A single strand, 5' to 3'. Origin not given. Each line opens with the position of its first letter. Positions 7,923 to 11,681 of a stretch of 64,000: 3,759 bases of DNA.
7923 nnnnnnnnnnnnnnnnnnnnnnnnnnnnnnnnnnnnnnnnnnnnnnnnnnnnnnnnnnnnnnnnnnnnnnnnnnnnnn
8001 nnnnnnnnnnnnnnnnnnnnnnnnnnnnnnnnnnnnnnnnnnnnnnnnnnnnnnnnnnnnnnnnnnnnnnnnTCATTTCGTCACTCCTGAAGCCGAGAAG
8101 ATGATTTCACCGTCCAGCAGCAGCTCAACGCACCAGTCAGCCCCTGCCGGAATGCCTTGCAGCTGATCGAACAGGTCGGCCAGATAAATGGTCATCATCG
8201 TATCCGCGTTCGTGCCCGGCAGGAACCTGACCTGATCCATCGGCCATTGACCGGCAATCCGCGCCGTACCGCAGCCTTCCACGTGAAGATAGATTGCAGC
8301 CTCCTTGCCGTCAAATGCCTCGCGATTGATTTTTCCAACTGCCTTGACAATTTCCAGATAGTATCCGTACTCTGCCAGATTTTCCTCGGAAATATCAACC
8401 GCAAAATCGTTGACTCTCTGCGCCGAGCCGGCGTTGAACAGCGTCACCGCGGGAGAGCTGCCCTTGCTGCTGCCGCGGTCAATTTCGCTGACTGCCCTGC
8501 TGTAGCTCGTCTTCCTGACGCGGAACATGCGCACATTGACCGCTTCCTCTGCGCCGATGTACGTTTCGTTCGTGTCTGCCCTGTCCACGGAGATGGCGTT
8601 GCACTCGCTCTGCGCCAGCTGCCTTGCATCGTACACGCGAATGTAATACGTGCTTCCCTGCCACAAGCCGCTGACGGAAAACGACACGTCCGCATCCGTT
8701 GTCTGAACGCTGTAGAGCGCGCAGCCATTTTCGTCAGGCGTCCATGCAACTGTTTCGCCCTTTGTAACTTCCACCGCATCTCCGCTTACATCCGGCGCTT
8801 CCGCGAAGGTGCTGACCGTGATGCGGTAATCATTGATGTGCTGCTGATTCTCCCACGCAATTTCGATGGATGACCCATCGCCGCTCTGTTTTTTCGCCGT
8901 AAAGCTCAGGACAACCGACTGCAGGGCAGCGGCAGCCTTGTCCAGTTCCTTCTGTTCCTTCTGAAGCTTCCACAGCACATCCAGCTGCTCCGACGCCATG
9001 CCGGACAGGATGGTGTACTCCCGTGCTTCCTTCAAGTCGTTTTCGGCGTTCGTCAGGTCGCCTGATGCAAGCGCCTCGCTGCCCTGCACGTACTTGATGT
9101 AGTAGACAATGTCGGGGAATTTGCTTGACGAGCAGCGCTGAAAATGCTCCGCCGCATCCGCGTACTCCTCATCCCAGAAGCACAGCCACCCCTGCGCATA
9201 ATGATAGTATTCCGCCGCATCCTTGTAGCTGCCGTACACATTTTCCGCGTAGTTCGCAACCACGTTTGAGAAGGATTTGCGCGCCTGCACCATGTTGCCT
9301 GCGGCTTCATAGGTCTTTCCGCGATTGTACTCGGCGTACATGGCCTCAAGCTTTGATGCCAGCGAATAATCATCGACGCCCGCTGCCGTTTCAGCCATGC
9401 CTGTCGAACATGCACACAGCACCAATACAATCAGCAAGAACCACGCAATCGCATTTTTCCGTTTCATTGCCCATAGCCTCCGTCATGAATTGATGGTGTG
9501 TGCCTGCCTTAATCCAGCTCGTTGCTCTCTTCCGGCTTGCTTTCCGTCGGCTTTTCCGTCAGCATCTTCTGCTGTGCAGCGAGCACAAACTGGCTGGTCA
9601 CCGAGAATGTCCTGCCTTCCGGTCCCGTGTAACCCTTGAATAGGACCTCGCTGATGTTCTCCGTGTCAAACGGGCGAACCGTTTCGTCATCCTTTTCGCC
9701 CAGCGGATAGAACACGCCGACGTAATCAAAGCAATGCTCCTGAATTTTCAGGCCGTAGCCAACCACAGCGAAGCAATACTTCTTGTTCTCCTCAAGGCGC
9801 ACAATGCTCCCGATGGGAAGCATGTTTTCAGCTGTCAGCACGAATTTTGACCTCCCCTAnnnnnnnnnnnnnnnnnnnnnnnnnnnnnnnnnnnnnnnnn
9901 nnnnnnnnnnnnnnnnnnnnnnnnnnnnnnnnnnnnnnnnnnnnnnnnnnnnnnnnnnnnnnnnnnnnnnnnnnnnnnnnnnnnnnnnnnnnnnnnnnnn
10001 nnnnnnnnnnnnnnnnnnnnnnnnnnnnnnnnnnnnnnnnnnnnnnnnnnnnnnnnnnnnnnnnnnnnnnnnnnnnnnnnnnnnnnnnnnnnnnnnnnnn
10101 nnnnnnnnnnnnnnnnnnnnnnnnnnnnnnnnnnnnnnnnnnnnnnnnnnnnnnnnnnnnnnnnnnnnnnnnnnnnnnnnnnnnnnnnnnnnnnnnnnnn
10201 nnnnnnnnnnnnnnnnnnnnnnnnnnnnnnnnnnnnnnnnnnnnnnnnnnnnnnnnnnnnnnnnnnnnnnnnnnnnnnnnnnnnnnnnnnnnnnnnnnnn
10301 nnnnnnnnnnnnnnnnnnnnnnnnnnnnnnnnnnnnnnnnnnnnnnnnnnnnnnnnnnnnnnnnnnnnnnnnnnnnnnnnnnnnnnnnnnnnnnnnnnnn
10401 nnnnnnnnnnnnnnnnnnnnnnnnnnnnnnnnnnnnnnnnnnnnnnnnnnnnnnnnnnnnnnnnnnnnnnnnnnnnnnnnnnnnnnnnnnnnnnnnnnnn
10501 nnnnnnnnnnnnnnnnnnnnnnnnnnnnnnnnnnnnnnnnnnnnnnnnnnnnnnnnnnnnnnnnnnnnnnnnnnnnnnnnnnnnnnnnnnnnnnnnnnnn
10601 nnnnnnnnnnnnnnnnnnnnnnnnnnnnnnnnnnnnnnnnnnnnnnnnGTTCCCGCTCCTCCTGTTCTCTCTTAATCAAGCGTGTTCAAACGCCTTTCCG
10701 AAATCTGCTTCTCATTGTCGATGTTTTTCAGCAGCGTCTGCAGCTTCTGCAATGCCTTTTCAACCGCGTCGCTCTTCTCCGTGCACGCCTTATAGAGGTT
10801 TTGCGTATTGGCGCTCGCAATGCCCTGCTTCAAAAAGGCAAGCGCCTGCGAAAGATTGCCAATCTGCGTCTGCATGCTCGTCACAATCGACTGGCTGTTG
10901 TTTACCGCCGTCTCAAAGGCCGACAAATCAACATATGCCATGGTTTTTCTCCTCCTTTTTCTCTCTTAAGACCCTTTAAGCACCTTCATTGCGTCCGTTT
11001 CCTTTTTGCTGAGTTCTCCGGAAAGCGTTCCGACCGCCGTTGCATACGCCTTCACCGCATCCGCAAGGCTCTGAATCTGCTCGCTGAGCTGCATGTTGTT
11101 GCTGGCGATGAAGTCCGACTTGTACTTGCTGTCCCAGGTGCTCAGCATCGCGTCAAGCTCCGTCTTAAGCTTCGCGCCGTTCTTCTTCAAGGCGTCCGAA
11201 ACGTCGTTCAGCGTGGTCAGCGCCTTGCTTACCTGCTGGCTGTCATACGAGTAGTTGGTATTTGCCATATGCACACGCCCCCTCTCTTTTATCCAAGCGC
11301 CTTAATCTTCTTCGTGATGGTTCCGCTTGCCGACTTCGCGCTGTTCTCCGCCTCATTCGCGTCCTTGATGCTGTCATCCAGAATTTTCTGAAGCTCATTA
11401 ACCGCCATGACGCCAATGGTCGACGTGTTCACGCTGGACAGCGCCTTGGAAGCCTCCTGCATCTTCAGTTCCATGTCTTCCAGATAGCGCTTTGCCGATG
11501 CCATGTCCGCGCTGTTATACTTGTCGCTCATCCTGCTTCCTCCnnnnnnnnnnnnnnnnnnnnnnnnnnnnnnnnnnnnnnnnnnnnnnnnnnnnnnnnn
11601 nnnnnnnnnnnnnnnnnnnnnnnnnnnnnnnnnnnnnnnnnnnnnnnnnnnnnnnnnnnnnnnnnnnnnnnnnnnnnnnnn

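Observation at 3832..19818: Compact, atypical type VIIb secretion locus with only EssC and EsaB as recognisable core parts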

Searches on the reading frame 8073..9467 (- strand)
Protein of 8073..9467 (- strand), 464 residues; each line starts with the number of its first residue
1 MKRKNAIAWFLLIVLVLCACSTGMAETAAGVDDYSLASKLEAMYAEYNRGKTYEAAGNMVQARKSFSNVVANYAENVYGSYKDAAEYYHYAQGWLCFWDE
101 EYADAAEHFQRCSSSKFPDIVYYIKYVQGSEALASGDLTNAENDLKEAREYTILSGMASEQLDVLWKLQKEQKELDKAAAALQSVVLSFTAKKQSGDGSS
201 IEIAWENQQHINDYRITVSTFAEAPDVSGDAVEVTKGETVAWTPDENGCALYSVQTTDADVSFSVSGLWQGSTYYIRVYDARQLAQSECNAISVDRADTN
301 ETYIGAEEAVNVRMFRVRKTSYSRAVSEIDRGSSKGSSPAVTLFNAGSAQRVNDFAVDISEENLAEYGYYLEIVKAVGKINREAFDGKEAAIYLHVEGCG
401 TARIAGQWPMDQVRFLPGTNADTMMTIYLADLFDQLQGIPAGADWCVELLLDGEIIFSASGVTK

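Call 6: search_protein_families(library=pfam, max_evalue=0.1, proteins=[window:8073-9467:-])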
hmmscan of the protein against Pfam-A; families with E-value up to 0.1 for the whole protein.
window:8073-9467:- (464 aa): 9 families
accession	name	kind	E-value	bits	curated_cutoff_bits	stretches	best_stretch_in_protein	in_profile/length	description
PF13174.12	TPR_6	-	2.6e-05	25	26.3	1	44-74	1-31/33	Tetratricopeptide repeat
PF13424.12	TPR_12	-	0.00041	20.9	30.1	1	45-112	5-71/77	Tetratricopeptide repeat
PF00041.27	fn3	-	0.0033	18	25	1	197-279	12-67/84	Fibronectin type III domain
PF07719.23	TPR_2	-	0.014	15.9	27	0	87-112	2-27/34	Tetratricopeptide repeat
PF07219.19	HemY_N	-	0.014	15.9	31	0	7-69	23-85/107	HemY protein N-terminus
PF16656.11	Pur_ac_phosph_N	-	0.015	16.2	30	1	197-287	11-86/93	Purple acid Phosphatase, N-terminal domain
PF04190.19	GET4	-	0.035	14.3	30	0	136-186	96-148/257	Golgi to ER traffic protein 4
PF23300.3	HEAT_Nup120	-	0.048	14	29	0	87-114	27-54/170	Nucleoporin Nup120, HEAT repeats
PF22360.1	SbsC_spectrin-like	-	0.072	14.3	26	0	119-151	3-35/62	SbsC,spectrin-like repeat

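Call 8: search_protein_families(library=ncbifam, max_evalue=0.1, proteins=[window:8073-9467:-])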
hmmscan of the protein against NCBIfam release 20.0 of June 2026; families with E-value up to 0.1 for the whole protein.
window:8073-9467:- (464 aa): 2 families
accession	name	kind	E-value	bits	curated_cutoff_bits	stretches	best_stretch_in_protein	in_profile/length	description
TIGR02795.1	tol_pal_ybgF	equivalog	0.00033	21.2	90.1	1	93-195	9-112/119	tol-pal system protein YbgF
TIGR03302.1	OM_YfiO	subfamily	0.0058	16.1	81.4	0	6-189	3-145/239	outer membrane protein assembly factor BamD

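Call 40: search_solved_structures(query=window:8073-9467:-, max_evalue=10)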
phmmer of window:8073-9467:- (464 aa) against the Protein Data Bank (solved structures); distinct sequences matched with E-value up to 10: 2.
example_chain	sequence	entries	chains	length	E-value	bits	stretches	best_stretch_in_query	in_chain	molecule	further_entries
9dxi_A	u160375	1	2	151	1.1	11.4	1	6-67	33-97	Fatty acid-binding protein homolog 3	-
7qoh_g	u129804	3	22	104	1.5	10.9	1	247-299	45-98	Portal vertex capsid protein gp57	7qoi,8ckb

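Call 98: search_protein_families(library=padloc, max_evalue=0.01, proteins=[window:8073-9467:-])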
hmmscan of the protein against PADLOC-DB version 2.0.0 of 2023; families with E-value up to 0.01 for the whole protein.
window:8073-9467:- (464 aa): 0 families

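Call 102: find_related_loci(query=A3, collection=metagenome_contigs, flank=10000)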
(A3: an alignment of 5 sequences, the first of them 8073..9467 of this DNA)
Query A3 (464 aa) in metagenome_contigs; peptide patterns used: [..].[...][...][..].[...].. (x = any residue, [..] = any of these).
66 stretches matched a pattern; 1 encode a relative of the query (tblastn E <= 1e-3); 1 distinct loci.
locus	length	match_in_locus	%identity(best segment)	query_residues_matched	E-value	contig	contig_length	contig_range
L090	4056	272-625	67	1-118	1e-47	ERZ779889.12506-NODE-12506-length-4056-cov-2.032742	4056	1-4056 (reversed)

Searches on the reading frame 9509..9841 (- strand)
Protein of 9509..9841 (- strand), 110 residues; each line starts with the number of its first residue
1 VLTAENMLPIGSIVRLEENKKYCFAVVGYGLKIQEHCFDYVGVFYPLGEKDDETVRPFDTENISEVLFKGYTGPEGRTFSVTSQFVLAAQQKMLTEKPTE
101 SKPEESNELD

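Call 6: search_protein_families(library=pfam, max_evalue=0.1, proteins=[window:9509-9841:-])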
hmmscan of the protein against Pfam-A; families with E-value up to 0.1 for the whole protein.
window:9509-9841:- (110 aa): 1 family
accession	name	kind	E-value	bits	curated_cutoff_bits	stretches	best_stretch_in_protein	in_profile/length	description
PF13780.11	DUF4176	-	7.5e-17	61.6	25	1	7-74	1-69/74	Domain of unknown function (DUF4176)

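Call 8: search_protein_families(library=ncbifam, max_evalue=0.1, proteins=[window:9509-9841:-])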
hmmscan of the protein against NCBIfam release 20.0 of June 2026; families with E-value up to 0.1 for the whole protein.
window:9509-9841:- (110 aa): 0 families

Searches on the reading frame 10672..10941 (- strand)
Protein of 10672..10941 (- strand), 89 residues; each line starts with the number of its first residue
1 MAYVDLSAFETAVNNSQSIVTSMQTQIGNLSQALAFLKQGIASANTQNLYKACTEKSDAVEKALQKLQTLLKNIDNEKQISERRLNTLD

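Call 6: search_protein_families(library=pfam, max_evalue=0.1, proteins=[window:10672-10941:-])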
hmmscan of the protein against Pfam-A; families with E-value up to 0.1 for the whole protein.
window:10672-10941:- (89 aa): 17 families
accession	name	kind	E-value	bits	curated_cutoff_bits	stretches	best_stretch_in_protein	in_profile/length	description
PF04513.17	Baculo_PEP_C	-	0.0012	19.3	38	1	9-64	83-138/140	Baculovirus polyhedron envelope protein, PEP, C terminus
PF13610.12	DDE_Tnp_IS240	-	0.0025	18.4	27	1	12-86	23-96/139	DDE domain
PF05531.17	NPV_P10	-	0.0055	17.6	29.8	1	16-76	2-63/75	Nucleopolyhedrovirus P10 protein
PF02609.21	Exonuc_VII_S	-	0.0066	16.9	24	0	9-64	1-50/52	Exonuclease VII small subunit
PF14932.11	HAUS-augmin3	-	0.007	16.3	29.4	1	30-88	49-106/260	HAUS augmin-like complex subunit 3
PF16526.10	CLZ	-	0.0076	17.1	26.7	0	44-86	20-62/71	C-terminal leucine zipper domain of cyclic nucleotide-gated channels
PF05130.17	FlgN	-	0.0094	16.8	30.5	1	5-85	35-115/147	FlgN protein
PF20379.3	DUF6674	-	0.015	15.4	28.5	1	14-74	25-85/251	Family of unknown function (DUF6674)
PF05649.18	Peptidase_M13_N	-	0.028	14.3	32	1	15-77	35-93/381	Peptidase family M13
PF08988.15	T3SS_needle_E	-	0.041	14.6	22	1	9-70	4-63/67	Type III secretion system, cytoplasmic E component of needle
PF24073.1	DUF7365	-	0.048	14.2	27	0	48-87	26-65/101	Coiled-coil region of unknown function (DUF7365)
PF05615.18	THOC7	-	0.054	14.2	28.7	0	4-48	52-96/136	Tho complex subunit 7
PF14703.12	PHM7_cyt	-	0.055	14.1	27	1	14-84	42-121/174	Cytosolic domain of 10TM putative phosphate transporter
PF19594.4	DUF6099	-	0.069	13.7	25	1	11-72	83-141/142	Family of unknown function (DUF6099)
PF05791.16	Bacillus_HBL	-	0.076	13.3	29.1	0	4-42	137-175/177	Bacillus haemolytic enterotoxin (HBL)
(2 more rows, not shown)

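Call 8: search_protein_families(library=ncbifam, max_evalue=0.1, proteins=[window:10672-10941:-])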
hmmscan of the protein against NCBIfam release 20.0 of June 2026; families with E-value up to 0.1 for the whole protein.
window:10672-10941:- (89 aa): 17 families
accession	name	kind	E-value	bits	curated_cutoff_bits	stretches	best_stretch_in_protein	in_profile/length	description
NF002140.0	PRK00977.1-4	equivalog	0.00013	21.7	71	0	7-44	10-47/81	exodeoxyribonuclease VII small subunit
TIGR01280.1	xseB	equivalog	0.00055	19.9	35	1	9-68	2-55/57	exodeoxyribonuclease VII small subunit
NF002141.0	PRK00977.1-5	equivalog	0.0019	18.1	92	1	8-79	22-88/93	exodeoxyribonuclease VII small subunit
NF010666.0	PRK14063.1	equivalog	0.0038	17.3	111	1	8-65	8-59/78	exodeoxyribonuclease VII small subunit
NF010432.0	PRK13858.1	equivalog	0.004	17.1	173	1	19-85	74-136/148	T-DNA border endonuclease subunit VirD1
NF047516.1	LA_3659_fam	equivalog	0.0044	16.6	36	1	13-80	122-189/221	LA_3659 family protein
NF047514.1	SpiroCoCo_N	equivalog_domain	0.0044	16.6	75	1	13-80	122-189/221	SpiroCoCo family coiled-coil protein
NF006489.0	PRK08913.1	equivalog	0.0044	16.5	217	1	7-73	62-127/303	flagellin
TIGR03930.1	WXG100_ESAT6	subfamily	0.011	15.9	44.85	1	13-77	16-80/90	WXG100 family type VII secretion target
NF002137.0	PRK00977.1-1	equivalog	0.015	15.2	94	0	7-73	9-66/80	exodeoxyribonuclease VII small subunit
NF006544.0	PRK09039.1-3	equivalog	0.026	14.2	362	1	12-87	61-138/343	peptidoglycan -binding protein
TIGR02501.1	type_III_yscE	equivalog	0.028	14.8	38.25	1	23-70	15-62/67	EscE/YscE/SsaE family type III secretion system needle protein co-chaperone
NF045605.1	xseB_Acin_var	exception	0.033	14.4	40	1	50-66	39-55/59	exodeoxyribonuclease VII small subunit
NF006546.0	PRK09039.1-5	equivalog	0.034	13.5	615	0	18-87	74-138/343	peptidoglycan -binding protein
TIGR00996.1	Mtu_fam_mce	paralog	0.048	12.8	140.5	0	9-79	211-276/291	MCE family protein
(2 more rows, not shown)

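Call 91: search_solved_structures(query=A9, max_evalue=10)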
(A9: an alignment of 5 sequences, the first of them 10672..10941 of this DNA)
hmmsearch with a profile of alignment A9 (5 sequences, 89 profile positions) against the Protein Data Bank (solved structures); distinct sequences matched with E-value up to 10: 43.
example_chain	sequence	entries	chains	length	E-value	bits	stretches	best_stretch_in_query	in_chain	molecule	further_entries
7zr2_A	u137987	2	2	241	0.016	18.8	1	12-88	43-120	Spike protein S2',Chimeric protein mimic of SARS-CoV-2 Spike HR1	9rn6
5fi0_A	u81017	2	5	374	0.02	18.5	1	5-57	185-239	Phosphatidylinositol 3,4,5-trisphosphate-dependent Rac exchanger 1 protein,Phosphatidylino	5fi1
6o1q_A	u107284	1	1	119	0.024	18.3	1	22-72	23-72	Nephrocystin-1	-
4yon_A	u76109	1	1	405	0.028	18.1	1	5-57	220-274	Phosphatidylinositol 3,4,5-trisphosphate-dependent Rac exchanger 1 protein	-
7rx9_A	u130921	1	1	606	0.052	17.2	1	5-57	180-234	Phosphatidylinositol 3,4,5-trisphosphate-dependent Rac exchanger 1 protein, Endolysin chim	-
5xg2_A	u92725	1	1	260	0.054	17.2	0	9-44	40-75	Chromosome partition protein Smc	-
8txr_i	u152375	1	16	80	0.12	16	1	8-45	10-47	Exodeoxyribonuclease 7 small subunit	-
6mcd_A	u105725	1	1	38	0.13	15.9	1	51-76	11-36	Pb(II)(GRAND Coil Ser L12CL16A)-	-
8qox_B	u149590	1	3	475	0.13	15.9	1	6-77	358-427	Conserved membrane protein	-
1vp7_A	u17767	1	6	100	0.13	15.9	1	9-44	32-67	exodeoxyribonuclease VII small subunit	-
3ph0_A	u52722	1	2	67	0.16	15.6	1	27-70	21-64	AscE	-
7syf_A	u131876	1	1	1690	0.25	15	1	5-57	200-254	Phosphatidylinositol 3,4,5-trisphosphate-dependent Rac exchanger 1 protein,Endolysin chime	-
9b45_a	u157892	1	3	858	0.27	14.9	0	1-31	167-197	gp41 Tape measure protein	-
2q1k_A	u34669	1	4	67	0.37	14.5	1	27-70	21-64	AscE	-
7wu7_4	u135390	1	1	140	0.38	14.4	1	9-42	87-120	Prefoldin subunit 4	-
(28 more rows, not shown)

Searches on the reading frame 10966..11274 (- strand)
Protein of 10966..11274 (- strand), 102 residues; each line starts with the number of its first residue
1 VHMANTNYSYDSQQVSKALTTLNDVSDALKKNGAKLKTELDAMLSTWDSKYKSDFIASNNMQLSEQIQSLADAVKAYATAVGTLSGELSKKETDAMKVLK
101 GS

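Call 6: search_protein_families(library=pfam, max_evalue=0.1, proteins=[window:10966-11274:-])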
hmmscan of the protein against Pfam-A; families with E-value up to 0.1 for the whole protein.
window:10966-11274:- (102 aa): 6 families
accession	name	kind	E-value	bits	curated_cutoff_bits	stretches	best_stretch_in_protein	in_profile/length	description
PF03938.19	OmpH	-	0.0019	18.9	32.4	1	11-97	6-94/141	Outer membrane protein (OmpH-like)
PF06013.18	WXG100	-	0.0058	17.3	27.3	1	8-89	2-82/86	Proteins of 100 residues with WXG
PF20117.4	DUF6507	-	0.0091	17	25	0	11-49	7-45/120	Family of unknown function (DUF6507)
PF07889.17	DUF1664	-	0.016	15.6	34.6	1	14-90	42-119/124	Protein of unknown function (DUF1664)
PF11802.13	CENP-K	-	0.07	13.1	27.2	1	13-94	67-140/263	Centromere-associated protein K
PF12806.12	Acyl-CoA_dh_C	-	0.083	13.5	30.3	0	54-95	7-46/124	Acetyl-CoA dehydrogenase C-terminal like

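Call 8: search_protein_families(library=ncbifam, max_evalue=0.1, proteins=[window:10966-11274:-])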
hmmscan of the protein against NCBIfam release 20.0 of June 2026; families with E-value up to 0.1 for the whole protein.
window:10966-11274:- (102 aa): 9 families
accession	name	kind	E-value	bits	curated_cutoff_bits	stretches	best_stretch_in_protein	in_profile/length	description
NF035934.1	ESAT6_2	subfamily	0.00025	21.2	100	1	13-83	8-77/96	pore-forming ESAT-6 family protein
TIGR00996.1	Mtu_fam_mce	paralog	0.00083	18.6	140.5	1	8-80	204-274/291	MCE family protein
NF053549.1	FtsL_Actino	equivalog_domain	0.011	15.6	55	0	4-37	24-57/83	cell division protein FtsL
NF033914.0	antiphage_ZorA_1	subfamily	0.011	14.1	190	1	13-100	528-613/619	anti-phage ZorAB system protein ZorA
TIGR03930.1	WXG100_ESAT6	subfamily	0.022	14.9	44.85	1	8-93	2-86/90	WXG100 family type VII secretion target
NF009805.0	PRK13289.1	equivalog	0.024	13.5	432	1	27-85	15-72/399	NO-inducible flavohemoprotein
NF041948.1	Phrelay_LuxU_Vib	equivalog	0.05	14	140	1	11-78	40-108/110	quorum-sensing phosphorelay protein LuxU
NF045593.1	bilirub_TF_BilQ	equivalog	0.087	12.5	125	0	29-72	90-133/135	bilirubin utilization transcriptional regulator BilQ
NF053525.1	thylo_ssr2422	subfamily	0.095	13.2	38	0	7-43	5-42/77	ssr2422 family thylakoid membrane protein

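Call 90: search_solved_structures(query=A8, max_evalue=10)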
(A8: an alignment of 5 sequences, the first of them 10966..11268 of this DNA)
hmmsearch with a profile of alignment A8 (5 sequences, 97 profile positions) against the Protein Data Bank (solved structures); distinct sequences matched with E-value up to 10: 38.
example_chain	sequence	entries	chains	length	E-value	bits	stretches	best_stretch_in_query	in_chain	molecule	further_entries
8qae_A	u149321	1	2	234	4.9e-06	30.1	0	56-88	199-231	sc-apCC-6-SLLA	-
1wa8_B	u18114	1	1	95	0.029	17.9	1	12-84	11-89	6 KDA EARLY SECRETORY ANTIGENIC TARGET (ESAT-6)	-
8qaf_A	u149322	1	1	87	0.031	17.9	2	64-94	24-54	sc-apCC-8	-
3fav_B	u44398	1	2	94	0.031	17.9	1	12-84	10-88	6 kDa early secretory antigenic target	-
3zbh_A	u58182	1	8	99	0.04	17.5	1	23-95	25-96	ESXA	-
4lws_A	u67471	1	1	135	0.089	16.4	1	7-95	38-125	Uncharacterized protein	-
6kos_A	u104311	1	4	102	0.092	16.3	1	10-86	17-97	SUWA (Super WA20)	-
2vs0_A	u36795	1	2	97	0.094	16.3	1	59-93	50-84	VIRULENCE FACTOR ESXA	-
2vrz_A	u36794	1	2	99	0.097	16.3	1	59-93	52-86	VIRULENCE FACTOR ESXA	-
4xa3_A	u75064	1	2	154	0.13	15.9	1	40-91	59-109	Gp7-MYH7(1361-1425)-Eb1 chimera protein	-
7o92_A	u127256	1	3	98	0.13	15.9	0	58-95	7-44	hypothetical protein UY81_C0065G0003 residues 18-54 from Candidatus Giovannonibacteria bac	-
6tik_C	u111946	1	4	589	0.22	15.1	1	55-97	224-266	Capsid protein,Putative adhesin/invasin,Capsid protein,Factor H-binding protein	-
8a3k_UNK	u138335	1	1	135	0.22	15.1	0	59-84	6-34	sc-apCC-4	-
6r17_A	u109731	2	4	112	0.23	15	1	12-88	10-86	Synaptonemal complex central element protein 2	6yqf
3gvm_A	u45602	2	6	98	0.33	14.6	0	59-90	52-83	Putative uncharacterized protein SAG1039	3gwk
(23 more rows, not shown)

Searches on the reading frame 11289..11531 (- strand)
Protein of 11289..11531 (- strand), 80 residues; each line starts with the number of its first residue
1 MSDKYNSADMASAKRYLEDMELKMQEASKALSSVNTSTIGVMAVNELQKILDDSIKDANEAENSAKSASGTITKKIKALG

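Call 6: search_protein_families(library=pfam, max_evalue=0.1, proteins=[window:11289-11531:-])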
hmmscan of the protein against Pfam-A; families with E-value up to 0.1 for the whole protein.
window:11289-11531:- (80 aa): 1 family
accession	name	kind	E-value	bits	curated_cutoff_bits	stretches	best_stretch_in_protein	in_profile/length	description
PF13597.11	NRDD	-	0.005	16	26.2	1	8-78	330-399/562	Anaerobic ribonucleoside-triphosphate reductase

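Call 8: search_protein_families(library=ncbifam, max_evalue=0.1, proteins=[window:11289-11531:-])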
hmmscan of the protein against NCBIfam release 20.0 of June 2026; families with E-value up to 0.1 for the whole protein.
window:11289-11531:- (80 aa): 1 family
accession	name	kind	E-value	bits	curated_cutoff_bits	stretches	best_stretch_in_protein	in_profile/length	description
NF045891.1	ICE_Mbov_0400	subfamily_domain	0.028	14.7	55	1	26-76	72-120/152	Mbov_0400 family ICE element protein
